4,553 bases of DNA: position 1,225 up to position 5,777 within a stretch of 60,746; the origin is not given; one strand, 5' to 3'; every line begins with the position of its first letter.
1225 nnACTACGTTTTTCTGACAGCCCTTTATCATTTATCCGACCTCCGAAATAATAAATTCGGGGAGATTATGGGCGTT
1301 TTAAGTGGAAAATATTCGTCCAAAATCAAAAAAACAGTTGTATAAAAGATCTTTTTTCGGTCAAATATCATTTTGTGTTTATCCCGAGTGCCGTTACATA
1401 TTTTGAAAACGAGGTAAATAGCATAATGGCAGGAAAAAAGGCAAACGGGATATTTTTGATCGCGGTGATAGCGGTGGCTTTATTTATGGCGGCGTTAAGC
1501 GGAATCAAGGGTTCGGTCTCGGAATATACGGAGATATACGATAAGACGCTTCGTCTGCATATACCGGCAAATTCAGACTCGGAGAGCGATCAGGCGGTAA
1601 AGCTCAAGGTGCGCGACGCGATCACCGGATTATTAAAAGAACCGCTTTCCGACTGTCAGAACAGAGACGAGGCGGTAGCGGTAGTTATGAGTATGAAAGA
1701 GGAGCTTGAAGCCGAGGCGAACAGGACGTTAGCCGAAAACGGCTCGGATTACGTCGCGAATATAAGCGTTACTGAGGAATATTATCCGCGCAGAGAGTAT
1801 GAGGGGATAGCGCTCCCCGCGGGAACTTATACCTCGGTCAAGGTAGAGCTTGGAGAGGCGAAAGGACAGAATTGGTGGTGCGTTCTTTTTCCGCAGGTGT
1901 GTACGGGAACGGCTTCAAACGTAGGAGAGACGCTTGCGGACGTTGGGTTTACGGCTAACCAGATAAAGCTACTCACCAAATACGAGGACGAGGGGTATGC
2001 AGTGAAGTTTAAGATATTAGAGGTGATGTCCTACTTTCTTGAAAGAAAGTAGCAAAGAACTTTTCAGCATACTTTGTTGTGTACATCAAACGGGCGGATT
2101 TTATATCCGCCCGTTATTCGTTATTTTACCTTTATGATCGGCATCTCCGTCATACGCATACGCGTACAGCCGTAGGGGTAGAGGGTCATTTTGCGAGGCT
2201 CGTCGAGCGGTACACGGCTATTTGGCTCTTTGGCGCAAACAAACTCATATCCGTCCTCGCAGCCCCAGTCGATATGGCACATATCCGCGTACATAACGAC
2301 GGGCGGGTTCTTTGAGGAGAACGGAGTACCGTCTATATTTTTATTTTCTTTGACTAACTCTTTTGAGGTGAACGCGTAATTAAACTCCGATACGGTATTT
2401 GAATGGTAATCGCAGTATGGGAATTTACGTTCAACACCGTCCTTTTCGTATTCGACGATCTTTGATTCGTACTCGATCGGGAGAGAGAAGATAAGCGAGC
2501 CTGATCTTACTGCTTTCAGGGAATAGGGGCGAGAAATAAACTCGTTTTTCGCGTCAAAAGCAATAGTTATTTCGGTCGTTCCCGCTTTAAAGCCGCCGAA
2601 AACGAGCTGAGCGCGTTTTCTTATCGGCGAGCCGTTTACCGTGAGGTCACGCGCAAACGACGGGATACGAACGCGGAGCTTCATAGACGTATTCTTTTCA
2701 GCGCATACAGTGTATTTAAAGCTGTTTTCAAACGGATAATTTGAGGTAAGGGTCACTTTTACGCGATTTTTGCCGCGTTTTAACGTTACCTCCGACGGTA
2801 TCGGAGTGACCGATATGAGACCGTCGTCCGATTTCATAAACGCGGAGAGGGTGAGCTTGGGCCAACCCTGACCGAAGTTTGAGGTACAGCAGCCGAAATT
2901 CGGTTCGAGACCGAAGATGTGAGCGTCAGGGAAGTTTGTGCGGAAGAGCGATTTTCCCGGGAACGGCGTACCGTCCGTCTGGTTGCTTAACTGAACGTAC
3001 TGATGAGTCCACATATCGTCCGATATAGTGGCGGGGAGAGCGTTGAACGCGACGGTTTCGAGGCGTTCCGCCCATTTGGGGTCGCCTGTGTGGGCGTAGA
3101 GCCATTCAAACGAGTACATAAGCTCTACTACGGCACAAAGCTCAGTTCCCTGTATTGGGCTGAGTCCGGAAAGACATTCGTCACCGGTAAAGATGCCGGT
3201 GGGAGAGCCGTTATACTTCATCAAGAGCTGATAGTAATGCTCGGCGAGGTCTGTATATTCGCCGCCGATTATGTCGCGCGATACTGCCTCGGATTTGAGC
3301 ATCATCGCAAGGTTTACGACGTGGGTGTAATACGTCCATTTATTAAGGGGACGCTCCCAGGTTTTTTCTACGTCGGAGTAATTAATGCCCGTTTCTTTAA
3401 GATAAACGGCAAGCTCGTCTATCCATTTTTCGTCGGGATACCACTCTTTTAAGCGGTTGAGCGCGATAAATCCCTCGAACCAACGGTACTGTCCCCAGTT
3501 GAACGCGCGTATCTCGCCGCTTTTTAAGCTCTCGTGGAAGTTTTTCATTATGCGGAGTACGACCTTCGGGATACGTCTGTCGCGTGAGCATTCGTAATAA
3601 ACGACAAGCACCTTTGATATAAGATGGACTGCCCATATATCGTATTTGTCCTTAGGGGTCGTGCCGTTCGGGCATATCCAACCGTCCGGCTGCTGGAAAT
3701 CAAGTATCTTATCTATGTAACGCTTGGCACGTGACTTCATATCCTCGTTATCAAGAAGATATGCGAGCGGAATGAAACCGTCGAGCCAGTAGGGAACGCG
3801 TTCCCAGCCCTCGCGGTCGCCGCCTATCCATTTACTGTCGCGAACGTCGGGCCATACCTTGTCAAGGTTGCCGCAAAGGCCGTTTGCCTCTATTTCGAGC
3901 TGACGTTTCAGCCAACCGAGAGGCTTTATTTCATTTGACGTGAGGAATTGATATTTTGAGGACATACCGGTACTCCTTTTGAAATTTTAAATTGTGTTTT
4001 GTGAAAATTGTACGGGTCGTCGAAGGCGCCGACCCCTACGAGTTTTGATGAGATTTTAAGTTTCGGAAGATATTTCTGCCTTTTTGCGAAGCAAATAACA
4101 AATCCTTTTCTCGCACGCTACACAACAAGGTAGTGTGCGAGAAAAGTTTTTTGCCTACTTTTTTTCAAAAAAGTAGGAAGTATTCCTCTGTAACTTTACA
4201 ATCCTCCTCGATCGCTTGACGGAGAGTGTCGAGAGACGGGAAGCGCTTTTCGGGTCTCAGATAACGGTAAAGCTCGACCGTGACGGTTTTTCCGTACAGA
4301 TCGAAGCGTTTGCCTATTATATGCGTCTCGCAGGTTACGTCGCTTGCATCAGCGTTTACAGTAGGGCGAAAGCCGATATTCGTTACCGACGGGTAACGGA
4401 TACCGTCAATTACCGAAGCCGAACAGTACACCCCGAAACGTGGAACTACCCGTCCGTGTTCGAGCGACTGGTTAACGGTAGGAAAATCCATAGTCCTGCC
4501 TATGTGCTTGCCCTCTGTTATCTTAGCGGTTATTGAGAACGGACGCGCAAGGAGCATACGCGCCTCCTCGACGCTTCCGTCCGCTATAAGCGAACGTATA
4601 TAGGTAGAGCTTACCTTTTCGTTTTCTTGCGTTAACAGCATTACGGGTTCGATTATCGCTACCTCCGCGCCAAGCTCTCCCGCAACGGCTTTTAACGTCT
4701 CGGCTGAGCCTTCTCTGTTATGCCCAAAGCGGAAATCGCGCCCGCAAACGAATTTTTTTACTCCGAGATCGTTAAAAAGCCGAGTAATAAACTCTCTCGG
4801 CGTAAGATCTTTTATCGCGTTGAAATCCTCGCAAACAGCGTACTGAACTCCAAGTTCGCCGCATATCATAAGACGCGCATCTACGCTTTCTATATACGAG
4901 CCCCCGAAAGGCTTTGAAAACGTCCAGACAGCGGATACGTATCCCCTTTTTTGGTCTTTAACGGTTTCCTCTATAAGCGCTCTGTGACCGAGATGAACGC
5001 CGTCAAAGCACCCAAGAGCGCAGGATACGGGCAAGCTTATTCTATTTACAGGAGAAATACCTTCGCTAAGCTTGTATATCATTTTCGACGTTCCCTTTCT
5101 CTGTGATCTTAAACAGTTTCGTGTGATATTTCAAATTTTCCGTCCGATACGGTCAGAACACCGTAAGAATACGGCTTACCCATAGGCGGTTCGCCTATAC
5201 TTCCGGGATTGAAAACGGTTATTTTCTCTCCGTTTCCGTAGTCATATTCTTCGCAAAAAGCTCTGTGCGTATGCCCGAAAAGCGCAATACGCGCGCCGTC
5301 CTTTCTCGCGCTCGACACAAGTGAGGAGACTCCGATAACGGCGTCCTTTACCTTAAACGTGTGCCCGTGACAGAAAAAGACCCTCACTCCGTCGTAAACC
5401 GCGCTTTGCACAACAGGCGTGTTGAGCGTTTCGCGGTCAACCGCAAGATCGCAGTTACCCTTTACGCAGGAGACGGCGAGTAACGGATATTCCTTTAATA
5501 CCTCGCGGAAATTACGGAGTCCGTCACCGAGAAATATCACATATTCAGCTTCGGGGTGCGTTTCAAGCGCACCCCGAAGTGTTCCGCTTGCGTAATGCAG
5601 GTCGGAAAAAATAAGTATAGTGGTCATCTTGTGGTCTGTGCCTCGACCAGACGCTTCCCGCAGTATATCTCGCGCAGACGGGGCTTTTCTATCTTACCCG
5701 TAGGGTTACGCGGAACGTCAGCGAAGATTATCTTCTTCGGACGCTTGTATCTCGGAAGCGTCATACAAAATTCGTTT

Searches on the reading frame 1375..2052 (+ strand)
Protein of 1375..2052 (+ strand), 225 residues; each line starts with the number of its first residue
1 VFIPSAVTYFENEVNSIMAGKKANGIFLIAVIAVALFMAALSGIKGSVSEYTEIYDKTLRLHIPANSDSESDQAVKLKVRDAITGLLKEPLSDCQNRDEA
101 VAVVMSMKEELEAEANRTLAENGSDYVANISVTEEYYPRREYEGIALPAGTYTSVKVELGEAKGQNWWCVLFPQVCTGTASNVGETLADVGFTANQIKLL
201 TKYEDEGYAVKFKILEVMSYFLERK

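Call 10: search_protein_families(library=ncbifam, proteins=[window:1375-2052:+])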
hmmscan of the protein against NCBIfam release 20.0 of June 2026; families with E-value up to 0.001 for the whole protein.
window:1375-2052:+ (225 aa): 1 family
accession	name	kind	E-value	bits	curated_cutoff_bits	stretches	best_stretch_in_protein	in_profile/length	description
TIGR02837.1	spore_II_R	equivalog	7.6e-41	139.5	151.9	1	27-177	7-158/168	stage II sporulation protein R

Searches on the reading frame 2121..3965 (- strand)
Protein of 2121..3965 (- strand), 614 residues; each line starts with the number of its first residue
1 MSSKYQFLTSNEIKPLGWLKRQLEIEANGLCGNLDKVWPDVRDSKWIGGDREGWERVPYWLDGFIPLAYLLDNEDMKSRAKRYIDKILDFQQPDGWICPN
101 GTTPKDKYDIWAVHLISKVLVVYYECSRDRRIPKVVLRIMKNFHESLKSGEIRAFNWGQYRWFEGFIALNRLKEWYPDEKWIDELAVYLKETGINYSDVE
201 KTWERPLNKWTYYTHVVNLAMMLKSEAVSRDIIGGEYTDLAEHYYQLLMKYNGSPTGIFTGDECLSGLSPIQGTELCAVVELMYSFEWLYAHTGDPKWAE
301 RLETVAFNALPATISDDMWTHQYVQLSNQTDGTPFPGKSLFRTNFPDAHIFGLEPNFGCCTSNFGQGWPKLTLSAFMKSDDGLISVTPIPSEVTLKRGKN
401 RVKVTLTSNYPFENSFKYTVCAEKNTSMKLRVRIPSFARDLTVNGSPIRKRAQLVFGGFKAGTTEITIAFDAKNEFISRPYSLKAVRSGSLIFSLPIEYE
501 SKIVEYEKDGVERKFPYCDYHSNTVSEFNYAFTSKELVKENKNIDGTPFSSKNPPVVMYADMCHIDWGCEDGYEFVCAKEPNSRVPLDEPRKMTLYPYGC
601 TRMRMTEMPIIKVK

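Call 10: search_protein_families(library=ncbifam, proteins=[window:2121-3965:-])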
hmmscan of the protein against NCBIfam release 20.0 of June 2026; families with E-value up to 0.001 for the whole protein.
window:2121-3965:- (614 aa): 1 family
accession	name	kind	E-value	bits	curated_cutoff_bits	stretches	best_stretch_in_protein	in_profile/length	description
NF049879.1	AcerHdlse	equivalog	2.5e-06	26.2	950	1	275-446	341-508/657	aceric acid hydrolase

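Call 68: search_protein_families(library=pfam, proteins=[window:2121-3965:-], max_evalue=0.001)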
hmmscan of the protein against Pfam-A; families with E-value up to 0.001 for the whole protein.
window:2121-3965:- (614 aa): 2 families
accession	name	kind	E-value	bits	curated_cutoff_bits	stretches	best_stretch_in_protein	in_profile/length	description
PF07944.18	Beta-AFase-like_GH127_cat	-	2.4e-11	43.7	24.9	1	273-371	288-374/376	Beta-L-arabinofuranosidase, GH127 catalytic domain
PF20736.2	Glyco_hydro127M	-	4e-07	30.5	24.2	1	389-450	8-69/95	Beta-L-arabinofuranosidase, GH127 middle domain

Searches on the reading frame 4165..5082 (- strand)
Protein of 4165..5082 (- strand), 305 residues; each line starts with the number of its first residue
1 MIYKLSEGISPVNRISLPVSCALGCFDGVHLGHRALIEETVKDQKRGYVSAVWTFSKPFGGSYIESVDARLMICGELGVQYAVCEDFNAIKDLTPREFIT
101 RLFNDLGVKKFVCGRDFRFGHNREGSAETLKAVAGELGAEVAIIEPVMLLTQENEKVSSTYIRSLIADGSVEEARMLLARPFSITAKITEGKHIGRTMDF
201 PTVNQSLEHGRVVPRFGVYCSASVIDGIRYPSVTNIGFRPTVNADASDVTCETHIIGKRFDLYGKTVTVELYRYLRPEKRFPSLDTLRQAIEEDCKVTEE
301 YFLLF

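Call 10: search_protein_families(library=ncbifam, proteins=[window:4165-5082:-])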
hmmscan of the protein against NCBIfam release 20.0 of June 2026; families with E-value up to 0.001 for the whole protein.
window:4165-5082:- (305 aa): 11 families
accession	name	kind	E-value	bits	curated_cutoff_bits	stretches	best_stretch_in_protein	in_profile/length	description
NF004160.0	PRK05627.1-3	equivalog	3.4e-68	229.7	295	1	12-300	10-317/325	bifunctional riboflavin kinase/FAD synthetase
NF004162.0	PRK05627.1-5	equivalog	3.1e-67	227.1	241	1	20-301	16-298/304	bifunctional riboflavin kinase/FAD synthetase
TIGR00083.1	ribF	equivalog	8.7e-62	209.2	184.35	1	22-302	3-289/290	riboflavin biosynthesis protein RibF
NF004159.0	PRK05627.1-2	equivalog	1.3e-56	192.1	306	1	17-302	15-307/326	bifunctional riboflavin kinase/FAD synthetase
NF004161.0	PRK05627.1-4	equivalog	1.1e-55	188.9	461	1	19-302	20-311/324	bifunctional riboflavin kinase/FAD synthetase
NF004163.0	PRK05627.1-6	equivalog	4.4e-54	183.7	315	1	7-302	5-307/313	bifunctional riboflavin kinase/FAD synthetase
NF004158.0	PRK05627.1-1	equivalog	6.3e-39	134.1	396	1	22-301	21-303/304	bifunctional riboflavin kinase/FAD synthetase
NF045965.1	RibF_rel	equivalog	4.5e-31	108.3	200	1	22-253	17-241/279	FAD synthase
NF005518.0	PRK07143.1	equivalog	1e-29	103.9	232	1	22-240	20-224/281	hypothetical protein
TIGR00125.1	cyt_tran_rel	domain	0.00012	22.2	27.7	1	21-40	3-22/65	adenylyltransferase/cytidyltransferase family protein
TIGR00482.1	TIGR00482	equivalog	0.0007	19.7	112.45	0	24-71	4-52/194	nicotinate (nicotinamide) nucleotide adenylyltransferase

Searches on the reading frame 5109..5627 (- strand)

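Call 68: search_protein_families(library=pfam, proteins=[window:5109-5627:-], max_evalue=0.001)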
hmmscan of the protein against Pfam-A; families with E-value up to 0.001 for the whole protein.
window:5109-5627:- (172 aa): 2 families
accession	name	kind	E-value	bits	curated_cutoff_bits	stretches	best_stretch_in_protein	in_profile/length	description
PF12850.12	Metallophos_2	-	3.8e-24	85.9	27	1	4-162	3-153/154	Calcineurin-like phosphoesterase superfamily domain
PF00149.33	Metallophos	-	1.3e-05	26.1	21.5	1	3-121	2-189/191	Calcineurin-like phosphoesterase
